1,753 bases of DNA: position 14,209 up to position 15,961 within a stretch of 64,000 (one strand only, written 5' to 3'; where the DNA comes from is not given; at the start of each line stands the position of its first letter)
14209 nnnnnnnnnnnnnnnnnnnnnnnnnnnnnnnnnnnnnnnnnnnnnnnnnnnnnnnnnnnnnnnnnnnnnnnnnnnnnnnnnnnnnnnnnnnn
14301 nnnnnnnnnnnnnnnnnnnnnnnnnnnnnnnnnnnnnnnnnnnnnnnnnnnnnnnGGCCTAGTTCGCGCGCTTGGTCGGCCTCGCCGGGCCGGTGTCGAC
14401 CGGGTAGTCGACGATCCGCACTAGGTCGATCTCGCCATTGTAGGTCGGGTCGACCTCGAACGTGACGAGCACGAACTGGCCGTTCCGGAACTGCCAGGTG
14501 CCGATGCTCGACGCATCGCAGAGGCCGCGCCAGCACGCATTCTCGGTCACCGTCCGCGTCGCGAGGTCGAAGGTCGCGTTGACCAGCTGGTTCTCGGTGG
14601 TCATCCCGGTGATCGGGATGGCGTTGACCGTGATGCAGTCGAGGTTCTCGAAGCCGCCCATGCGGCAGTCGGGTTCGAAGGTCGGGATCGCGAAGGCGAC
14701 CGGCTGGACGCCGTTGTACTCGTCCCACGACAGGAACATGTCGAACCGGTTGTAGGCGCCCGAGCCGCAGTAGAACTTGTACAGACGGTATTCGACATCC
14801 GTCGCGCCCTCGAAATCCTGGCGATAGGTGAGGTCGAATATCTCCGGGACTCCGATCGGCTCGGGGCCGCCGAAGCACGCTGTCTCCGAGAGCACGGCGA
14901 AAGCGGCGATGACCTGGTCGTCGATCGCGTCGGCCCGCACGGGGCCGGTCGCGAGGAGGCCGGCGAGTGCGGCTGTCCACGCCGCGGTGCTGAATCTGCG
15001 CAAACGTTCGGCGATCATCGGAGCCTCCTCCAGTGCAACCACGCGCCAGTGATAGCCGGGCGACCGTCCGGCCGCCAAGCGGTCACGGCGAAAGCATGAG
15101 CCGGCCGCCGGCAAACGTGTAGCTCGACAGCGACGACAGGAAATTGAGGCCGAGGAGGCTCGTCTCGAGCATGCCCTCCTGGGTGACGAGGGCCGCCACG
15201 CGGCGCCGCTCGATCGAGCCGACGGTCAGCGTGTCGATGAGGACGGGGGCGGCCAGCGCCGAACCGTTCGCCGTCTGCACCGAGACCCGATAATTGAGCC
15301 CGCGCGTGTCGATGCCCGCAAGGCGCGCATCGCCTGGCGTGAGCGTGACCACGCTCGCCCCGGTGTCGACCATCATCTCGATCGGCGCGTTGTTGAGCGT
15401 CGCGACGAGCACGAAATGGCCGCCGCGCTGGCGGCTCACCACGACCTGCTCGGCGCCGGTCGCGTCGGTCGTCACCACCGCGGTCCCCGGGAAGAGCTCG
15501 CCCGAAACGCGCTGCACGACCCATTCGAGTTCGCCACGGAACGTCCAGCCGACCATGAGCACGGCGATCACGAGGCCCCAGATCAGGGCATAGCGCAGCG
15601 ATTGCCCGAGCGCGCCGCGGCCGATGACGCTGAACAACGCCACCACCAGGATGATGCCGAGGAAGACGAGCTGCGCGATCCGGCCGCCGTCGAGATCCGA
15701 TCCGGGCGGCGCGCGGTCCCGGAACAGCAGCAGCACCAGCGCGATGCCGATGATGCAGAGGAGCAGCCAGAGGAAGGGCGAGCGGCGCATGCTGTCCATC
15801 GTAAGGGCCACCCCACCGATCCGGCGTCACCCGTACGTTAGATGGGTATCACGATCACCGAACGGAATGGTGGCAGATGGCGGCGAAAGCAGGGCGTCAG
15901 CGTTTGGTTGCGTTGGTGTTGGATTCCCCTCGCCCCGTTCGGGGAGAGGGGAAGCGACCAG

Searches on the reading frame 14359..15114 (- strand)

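Call 57: search_protein_families(library=pfam, proteins=[window:14359-15114:-], max_evalue=1)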
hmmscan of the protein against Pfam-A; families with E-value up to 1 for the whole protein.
window:14359-15114:- (251 aa): 1 family
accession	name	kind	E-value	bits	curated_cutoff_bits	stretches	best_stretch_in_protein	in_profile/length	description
PF06674.16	DUF1176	-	7.9e-08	32.7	34.8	1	110-222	214-304/322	Protein of unknown function (DUF1176)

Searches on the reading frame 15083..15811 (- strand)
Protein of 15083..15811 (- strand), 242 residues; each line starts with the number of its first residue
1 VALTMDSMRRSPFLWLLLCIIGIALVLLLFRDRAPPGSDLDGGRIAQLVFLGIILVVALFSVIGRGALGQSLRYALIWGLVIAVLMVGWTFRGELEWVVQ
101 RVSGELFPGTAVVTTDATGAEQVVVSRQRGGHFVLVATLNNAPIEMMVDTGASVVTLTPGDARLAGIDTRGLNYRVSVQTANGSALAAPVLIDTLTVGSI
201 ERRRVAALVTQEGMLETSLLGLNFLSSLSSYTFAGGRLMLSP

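Call 57: search_protein_families(library=pfam, proteins=[window:15083-15811:-], max_evalue=1)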
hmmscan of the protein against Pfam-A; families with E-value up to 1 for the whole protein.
window:15083-15811:- (242 aa): 3 families
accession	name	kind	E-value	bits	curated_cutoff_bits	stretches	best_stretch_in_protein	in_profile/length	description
PF13975.11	gag-asp_proteas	-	2.2e-23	83.1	28.2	1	137-226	3-91/92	gag-polyprotein putative aspartyl protease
PF13650.11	Asp_protease_2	-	3.4e-21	76.2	24.3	1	137-224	3-90/90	Aspartyl protease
PF11857.13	DUF3377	-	0.53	10.7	26.5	1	14-36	36-58/72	Domain of unknown function (DUF3377)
